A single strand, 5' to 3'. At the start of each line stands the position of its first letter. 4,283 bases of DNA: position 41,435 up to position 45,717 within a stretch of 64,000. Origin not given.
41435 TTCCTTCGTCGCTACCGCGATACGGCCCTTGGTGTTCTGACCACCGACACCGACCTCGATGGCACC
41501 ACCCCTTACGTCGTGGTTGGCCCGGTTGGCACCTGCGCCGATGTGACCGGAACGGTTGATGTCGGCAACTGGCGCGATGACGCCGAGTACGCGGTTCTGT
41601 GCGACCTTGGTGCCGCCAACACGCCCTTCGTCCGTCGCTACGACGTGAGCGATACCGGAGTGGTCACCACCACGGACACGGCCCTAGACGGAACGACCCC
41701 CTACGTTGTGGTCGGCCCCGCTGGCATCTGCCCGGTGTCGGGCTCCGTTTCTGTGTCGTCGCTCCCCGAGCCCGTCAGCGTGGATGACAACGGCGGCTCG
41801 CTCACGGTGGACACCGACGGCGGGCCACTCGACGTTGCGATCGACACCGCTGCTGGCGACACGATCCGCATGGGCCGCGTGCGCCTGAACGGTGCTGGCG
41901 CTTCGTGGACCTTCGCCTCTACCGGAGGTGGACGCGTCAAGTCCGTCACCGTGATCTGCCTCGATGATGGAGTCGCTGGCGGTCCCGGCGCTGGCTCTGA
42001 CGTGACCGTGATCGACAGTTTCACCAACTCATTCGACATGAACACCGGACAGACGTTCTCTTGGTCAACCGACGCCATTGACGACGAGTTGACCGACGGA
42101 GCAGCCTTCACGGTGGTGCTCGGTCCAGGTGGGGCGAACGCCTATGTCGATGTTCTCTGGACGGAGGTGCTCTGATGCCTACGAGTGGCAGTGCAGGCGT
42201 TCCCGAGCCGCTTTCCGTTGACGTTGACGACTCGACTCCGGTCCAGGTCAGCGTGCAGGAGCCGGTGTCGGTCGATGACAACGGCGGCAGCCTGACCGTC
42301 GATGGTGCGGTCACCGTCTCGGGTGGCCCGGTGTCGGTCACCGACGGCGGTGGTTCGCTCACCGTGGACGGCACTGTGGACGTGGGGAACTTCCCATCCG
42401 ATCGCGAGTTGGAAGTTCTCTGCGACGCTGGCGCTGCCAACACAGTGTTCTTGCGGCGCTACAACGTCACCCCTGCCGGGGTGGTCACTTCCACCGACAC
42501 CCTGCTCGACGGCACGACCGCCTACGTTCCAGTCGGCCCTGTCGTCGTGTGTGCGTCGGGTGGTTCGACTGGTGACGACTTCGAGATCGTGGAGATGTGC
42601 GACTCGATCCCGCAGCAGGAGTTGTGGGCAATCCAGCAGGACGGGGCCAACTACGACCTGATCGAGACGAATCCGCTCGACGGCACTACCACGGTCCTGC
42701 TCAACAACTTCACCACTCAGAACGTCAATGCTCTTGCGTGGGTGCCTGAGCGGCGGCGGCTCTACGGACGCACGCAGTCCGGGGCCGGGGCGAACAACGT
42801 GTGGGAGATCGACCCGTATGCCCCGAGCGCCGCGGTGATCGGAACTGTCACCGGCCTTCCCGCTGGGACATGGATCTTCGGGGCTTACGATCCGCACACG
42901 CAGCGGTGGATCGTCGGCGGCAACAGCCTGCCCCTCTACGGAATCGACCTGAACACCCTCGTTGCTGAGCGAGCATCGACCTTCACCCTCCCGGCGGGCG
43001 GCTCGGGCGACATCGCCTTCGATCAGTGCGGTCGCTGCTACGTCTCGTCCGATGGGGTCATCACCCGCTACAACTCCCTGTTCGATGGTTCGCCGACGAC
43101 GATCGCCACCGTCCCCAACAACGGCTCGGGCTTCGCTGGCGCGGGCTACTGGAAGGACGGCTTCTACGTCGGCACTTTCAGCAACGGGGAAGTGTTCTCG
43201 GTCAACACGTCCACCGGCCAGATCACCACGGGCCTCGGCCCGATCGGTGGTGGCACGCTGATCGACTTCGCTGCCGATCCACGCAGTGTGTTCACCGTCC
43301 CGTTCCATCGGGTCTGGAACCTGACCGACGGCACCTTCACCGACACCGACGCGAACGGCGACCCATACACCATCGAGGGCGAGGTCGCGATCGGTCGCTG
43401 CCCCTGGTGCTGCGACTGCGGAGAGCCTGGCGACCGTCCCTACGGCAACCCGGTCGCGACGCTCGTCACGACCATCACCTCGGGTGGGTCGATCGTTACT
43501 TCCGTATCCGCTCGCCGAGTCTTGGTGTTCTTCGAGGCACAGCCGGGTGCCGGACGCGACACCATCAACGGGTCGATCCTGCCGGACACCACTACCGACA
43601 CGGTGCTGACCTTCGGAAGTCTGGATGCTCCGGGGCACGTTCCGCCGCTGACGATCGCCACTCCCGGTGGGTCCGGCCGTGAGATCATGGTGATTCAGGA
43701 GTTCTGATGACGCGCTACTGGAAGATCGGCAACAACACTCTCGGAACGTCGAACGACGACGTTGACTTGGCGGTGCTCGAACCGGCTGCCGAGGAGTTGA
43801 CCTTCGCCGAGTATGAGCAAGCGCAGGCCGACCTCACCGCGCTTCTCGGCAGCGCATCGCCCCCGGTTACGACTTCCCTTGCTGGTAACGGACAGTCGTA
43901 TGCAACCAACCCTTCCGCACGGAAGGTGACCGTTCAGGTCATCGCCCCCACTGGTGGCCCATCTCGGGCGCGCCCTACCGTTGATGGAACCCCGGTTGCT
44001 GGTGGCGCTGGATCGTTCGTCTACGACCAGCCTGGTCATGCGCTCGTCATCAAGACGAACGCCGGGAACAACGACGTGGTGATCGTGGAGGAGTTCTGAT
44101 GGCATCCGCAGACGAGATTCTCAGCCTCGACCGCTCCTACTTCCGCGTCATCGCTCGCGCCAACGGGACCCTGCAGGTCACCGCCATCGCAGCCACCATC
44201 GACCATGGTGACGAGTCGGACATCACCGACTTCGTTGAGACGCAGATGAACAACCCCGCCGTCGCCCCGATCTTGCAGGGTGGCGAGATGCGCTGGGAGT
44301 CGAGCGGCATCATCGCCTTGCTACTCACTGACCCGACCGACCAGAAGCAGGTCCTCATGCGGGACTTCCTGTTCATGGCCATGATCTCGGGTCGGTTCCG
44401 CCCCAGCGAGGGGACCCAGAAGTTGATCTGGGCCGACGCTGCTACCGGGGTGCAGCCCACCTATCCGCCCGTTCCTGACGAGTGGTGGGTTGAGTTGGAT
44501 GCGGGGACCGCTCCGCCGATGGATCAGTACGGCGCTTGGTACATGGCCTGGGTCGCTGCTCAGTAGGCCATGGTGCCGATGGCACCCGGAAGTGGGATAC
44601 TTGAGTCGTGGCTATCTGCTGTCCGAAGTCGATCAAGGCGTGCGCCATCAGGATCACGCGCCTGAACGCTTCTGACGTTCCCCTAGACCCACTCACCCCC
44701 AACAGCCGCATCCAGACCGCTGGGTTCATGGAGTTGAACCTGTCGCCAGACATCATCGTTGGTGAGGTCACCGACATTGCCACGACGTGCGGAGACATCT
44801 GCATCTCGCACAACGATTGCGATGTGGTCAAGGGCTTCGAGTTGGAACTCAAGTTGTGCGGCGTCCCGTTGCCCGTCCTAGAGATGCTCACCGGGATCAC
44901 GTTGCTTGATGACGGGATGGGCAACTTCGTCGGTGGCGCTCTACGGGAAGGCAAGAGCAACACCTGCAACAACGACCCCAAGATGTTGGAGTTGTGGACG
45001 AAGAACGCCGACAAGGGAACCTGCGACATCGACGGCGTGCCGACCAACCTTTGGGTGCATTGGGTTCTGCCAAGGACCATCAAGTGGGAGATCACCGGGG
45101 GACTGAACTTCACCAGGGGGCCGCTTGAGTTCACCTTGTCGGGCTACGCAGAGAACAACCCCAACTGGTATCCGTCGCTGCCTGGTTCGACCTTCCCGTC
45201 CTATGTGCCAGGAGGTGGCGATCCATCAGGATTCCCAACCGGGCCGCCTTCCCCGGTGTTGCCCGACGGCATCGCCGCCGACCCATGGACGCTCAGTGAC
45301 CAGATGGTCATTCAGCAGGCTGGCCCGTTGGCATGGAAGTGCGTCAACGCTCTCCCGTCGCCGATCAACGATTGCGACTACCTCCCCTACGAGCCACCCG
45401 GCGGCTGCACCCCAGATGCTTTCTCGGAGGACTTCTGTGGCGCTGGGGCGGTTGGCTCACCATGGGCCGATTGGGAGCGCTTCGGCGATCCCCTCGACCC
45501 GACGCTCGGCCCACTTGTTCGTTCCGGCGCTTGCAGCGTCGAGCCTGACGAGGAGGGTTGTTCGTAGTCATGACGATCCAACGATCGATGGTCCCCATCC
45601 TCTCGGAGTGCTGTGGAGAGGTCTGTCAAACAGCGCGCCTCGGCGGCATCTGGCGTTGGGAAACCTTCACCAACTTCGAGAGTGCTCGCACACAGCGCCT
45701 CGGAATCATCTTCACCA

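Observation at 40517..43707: Three adjacent paralogous genes built from a ~45-aa tandem repeat (candidate host-range fibres)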

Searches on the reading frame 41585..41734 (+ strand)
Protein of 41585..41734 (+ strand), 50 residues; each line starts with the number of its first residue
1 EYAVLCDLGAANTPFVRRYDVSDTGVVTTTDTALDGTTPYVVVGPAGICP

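Call 63: search_protein_representatives(alignment_id=A2)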
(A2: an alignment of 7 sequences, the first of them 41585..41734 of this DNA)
Query: 7 sequences, 51 profile positions. Proteins with E-value up to 0.001 (for the whole library): 536; up to 1e-10: 329; up to 1e-30: 126. The best 150 are listed.
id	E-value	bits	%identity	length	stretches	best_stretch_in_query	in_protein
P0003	8.0e-110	375.0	-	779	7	1-51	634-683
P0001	1.0e-104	358.7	-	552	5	1-51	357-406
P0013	4.9e-102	350.1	-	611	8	1-50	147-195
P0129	5.9e-99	340.3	-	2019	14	4-51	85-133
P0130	6.1e-94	324.2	-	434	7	1-51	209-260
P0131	5.4e-91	314.8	-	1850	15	1-50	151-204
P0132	6.7e-83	288.9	-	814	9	3-50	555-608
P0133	5.8e-77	269.8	-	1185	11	5-51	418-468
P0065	6.0e-76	266.6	-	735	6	1-50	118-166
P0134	2.4e-73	258.3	-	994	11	1-50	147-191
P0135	1.2e-72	256.1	-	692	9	3-50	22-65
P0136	3.6e-71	251.3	-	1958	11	4-50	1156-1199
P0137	3.7e-69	244.9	-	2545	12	5-51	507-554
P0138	8.5e-69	243.7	-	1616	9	1-51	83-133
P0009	2.4e-67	239.0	-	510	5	1-50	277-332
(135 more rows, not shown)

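Call 66: search_protein_families(library=pfam, alignment_id=A4, max_evalue=0.001)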
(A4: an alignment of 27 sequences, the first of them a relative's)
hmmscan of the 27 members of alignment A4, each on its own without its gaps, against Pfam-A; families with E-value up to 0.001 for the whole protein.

A. member 1, P0129 (2019 aa): 0 families

B. families by the number of members that match (of 27 scanned): 2 families
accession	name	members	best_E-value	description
PF16656.11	Pur_ac_phosph_N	1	5.9e-06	Purple acid Phosphatase, N-terminal domain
PF08450.18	SGL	1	0.00016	SMP-30/Gluconolactonase/LRE-like region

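Call 68: find_encoding_contigs(protein=P0129, flank=10000, max_places=2)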
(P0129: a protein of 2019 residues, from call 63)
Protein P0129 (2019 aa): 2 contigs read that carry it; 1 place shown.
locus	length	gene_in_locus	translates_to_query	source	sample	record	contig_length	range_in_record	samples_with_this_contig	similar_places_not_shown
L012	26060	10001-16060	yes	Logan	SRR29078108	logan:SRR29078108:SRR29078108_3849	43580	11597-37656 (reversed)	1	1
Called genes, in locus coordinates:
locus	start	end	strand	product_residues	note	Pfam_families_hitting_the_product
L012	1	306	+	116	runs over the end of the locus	PF07098:DUF1360 (weak)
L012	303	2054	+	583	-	-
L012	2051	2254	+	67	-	-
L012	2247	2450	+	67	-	-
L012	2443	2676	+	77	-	-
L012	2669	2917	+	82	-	-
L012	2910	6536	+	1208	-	PF04233:Phage_Mu_F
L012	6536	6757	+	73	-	-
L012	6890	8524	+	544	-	-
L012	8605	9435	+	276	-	-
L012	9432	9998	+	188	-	-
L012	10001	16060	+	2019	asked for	-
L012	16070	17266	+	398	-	-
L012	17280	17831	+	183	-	-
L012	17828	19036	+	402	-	-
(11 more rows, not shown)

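Call 87: find_related_loci(query=A5, collection=genome_contigs, flank=8000)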
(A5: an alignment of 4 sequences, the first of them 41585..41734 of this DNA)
Query A5 (50 aa) in genome_contigs; peptide patterns used: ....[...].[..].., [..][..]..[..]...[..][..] (x = any residue, [..] = any of these).
19 stretches matched a pattern, but none encodes a relative of the query by tblastn (E <= 1e-3).

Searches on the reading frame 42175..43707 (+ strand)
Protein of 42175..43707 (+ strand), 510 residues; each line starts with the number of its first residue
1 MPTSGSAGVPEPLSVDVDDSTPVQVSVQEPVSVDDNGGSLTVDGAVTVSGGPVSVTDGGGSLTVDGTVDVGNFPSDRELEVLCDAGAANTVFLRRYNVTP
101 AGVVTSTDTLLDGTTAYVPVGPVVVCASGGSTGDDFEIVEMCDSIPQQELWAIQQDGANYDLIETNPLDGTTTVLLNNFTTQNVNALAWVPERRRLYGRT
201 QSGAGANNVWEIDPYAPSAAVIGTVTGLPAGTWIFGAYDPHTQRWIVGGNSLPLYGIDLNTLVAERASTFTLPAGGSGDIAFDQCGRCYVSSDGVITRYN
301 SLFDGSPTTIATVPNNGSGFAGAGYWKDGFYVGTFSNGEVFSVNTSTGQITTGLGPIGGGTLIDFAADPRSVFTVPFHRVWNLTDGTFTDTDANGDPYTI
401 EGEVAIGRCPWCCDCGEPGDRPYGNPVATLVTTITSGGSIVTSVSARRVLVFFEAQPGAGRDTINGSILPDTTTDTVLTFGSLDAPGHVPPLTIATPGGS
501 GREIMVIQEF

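Call 4: search_protein_families(library=pfam, proteins=[window:42175-43707:+], max_evalue=0.1)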
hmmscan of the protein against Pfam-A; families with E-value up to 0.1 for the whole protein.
window:42175-43707:+ (510 aa): 0 families

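Call 5: search_protein_families(library=phrogs, proteins=[window:42175-43707:+], max_evalue=0.01)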
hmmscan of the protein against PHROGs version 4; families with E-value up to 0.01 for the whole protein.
window:42175-43707:+ (510 aa): 1 family
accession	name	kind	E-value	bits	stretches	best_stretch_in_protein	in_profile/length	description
phrog_18824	-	unknown function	8.2e-07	29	1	38-143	682-790/936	-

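Call 34: search_solved_structures(query=window:42175-43704:+, max_evalue=1)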
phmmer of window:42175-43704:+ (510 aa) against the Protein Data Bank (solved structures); distinct sequences matched with E-value up to 1: 1.
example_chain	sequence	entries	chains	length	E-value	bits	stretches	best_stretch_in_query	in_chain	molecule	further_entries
1qwr_A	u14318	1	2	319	0.078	15.1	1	328-437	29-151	Mannose-6-phosphate isomerase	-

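Call 36: find_homologous_proteins(query=window:42175-43704:+, max_evalue=0.001)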
Query window:42175-43704:+ (510 aa): 83 proteins with E <= 0.001 among 8000 candidates.
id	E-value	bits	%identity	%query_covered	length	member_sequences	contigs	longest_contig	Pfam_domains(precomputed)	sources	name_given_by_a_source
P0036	0.0e+0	1150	100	100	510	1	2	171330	-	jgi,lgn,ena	-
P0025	1.3e-274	930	75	92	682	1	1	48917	-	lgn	-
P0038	7.0e-228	776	75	89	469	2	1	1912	-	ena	-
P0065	1.1e-198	680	51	86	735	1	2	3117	-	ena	-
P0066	1.6e-102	362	43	85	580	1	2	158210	-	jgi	-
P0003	5.0e-102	361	53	25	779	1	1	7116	-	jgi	-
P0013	1.1e-75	274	45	21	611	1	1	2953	-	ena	-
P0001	2.5e-58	216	45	25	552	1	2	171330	-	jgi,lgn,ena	-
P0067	8.7e-50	188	35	73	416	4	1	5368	-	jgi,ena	-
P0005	5.1e-44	169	41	30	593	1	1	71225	-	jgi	-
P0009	6.6e-41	159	54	16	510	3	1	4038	-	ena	-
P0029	2.7e-37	147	82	11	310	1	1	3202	-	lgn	-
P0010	1.6e-34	138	50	17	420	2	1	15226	-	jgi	jgi:hypothetical protein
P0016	3.2e-33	134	46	23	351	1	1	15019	-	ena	-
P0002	5.3e-32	130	51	22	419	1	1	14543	-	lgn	-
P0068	7.3e-30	123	51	16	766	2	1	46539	PF01203.26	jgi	jgi:hypothetical protein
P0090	4.0e-9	54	73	8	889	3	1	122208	-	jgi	jgi:hypothetical protein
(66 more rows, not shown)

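Call 38: find_encoding_contigs(protein=P0090, flank=10000, max_places=1)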
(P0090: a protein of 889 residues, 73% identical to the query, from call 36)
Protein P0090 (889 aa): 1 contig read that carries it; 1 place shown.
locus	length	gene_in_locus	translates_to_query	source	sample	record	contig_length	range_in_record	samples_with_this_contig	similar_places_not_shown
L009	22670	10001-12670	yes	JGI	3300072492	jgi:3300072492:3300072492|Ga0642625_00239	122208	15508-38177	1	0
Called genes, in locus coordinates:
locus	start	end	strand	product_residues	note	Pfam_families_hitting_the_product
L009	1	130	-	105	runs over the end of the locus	-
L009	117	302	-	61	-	-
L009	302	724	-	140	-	-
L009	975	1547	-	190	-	-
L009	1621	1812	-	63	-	-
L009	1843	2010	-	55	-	-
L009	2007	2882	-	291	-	PF02511:Thy1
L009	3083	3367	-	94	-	-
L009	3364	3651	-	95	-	PF12728:HTH_17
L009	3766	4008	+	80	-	-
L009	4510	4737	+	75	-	-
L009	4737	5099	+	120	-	-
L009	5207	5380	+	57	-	-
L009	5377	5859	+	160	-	-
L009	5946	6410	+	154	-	-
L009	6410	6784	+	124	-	-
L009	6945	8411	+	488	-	PF07230:Portal_T4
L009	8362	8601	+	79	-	-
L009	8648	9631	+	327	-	-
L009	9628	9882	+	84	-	-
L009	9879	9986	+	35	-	-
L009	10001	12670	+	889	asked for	-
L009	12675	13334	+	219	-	-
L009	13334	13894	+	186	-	-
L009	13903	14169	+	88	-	-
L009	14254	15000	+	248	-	-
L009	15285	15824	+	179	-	PF01510:Amidase_2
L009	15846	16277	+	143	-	-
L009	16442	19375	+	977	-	PF03420:Peptidase_S77, PF07068:Gp23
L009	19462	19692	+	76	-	-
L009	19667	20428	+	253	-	-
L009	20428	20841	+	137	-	-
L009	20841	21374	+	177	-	-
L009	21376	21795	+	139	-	PF11367:Tail_completion_gp17 (weak)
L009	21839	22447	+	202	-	PF27730:UCP028589 (faint)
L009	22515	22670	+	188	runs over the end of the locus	-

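Call 39: find_encoding_contigs(protein=P0068, flank=10000, max_places=1)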
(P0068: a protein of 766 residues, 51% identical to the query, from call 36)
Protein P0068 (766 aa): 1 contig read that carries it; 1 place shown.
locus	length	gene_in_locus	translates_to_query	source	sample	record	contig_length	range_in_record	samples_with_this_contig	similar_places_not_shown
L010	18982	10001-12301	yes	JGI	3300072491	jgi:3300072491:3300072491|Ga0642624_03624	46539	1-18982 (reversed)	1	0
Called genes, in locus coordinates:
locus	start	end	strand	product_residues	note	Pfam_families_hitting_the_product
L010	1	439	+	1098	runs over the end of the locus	PF18760:ART-PolyVal (weak)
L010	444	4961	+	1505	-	PF18796:LPD1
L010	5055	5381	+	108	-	-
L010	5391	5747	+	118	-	-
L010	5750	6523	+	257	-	-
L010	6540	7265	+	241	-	-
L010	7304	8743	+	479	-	PF17236:SU10_MCP (faint)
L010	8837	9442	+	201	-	-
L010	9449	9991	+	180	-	-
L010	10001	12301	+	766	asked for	PF01203:T2SSN (faint)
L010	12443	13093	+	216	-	-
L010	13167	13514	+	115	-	-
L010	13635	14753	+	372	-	-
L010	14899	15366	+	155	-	-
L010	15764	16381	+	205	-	-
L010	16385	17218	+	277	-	-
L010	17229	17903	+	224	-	PF16075:DUF4815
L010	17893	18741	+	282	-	-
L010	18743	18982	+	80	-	?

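Call 62: predict_structure(alignment_id=A3)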
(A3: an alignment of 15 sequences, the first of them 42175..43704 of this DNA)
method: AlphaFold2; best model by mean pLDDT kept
length: 510 residues; sequences in the alignment: 15
mean_pLDDT: 74.9   pTM: 0.54
mean pLDDT of the five models: 74.9, 74.4, 74.2, 74.1, 70.2
residues with pLDDT >= 90: 117; 70-90: 258; 50-70: 42; < 50: 93
segments of 3 or more residues with pLDDT < 50: 1-34, 36-38, 40-78, 129-134, 418-427
pLDDT, mean of each block of 10 residues (from residue 1): 29 31 33 46 42 42 37 42 74 71 73 83 64 59 78 88 82 90 89 88 77 91 91 88 88 91 88 77 88 89 83 90 85 88 89 73 82 82 78 82 77 50 47 91 86 89 93 91 78 92 87
secondary structure, 60 per line:
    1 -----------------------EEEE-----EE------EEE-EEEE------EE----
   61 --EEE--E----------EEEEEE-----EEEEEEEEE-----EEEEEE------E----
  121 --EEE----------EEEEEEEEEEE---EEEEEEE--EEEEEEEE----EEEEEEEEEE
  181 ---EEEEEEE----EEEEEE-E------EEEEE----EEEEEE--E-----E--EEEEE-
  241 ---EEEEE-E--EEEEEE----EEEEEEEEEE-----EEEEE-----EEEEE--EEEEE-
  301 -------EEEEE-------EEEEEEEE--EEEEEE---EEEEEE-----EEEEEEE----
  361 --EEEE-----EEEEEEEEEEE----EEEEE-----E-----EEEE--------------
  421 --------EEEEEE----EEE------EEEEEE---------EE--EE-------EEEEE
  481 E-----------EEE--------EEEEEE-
elements in order: E24-27 E41-43 E45-48 E63-65 E79-84 E90-98 E104-109 E123-125 E136-146 E150-156 E159-166 E171-180 E184-190 E195-200 E209-213 E218-223 E235-239 E244-248 E253-258 E263-272 E278-282 E288-292 E295-299 E308-312 E320-327 E330-335 E339-344 E350-356 E363-366 E372-382 E387-391 E403-406 E429-434 E439-441 E448-453 E476-481 E493-495 E504-509

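Call 77: search_protein_families(library=ncbifam, proteins=[window:42175-43707:+], max_evalue=0.01)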
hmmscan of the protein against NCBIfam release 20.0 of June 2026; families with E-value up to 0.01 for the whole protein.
window:42175-43707:+ (510 aa): 0 families

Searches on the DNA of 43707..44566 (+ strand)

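Call 89: search_dna_similar(query=window:43707-44566:+, collection=phages, mode=distant, max_rows=10)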
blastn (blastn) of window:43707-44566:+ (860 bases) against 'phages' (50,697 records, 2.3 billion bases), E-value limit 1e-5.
No match.

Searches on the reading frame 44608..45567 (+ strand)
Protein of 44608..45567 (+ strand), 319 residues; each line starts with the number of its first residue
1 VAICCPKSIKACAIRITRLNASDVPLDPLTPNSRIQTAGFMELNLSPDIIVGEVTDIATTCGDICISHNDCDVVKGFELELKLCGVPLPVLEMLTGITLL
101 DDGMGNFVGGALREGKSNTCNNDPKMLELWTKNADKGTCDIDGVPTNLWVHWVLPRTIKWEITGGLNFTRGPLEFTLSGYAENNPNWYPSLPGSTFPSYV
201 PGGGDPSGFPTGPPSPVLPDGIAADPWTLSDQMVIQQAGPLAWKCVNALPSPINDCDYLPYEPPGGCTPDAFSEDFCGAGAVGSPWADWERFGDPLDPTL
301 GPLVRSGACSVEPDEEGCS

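Call 4: search_protein_families(library=pfam, proteins=[window:44608-45567:+], max_evalue=0.1)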
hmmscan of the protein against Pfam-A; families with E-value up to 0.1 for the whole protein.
window:44608-45567:+ (319 aa): 0 families

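Call 5: search_protein_families(library=phrogs, proteins=[window:44608-45567:+], max_evalue=0.01)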
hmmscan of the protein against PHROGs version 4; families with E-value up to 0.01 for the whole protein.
window:44608-45567:+ (319 aa): 1 family
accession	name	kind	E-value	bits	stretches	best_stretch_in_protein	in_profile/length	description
phrog_792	-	tail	8.4e-22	78.8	1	3-187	3-180/350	major tail protein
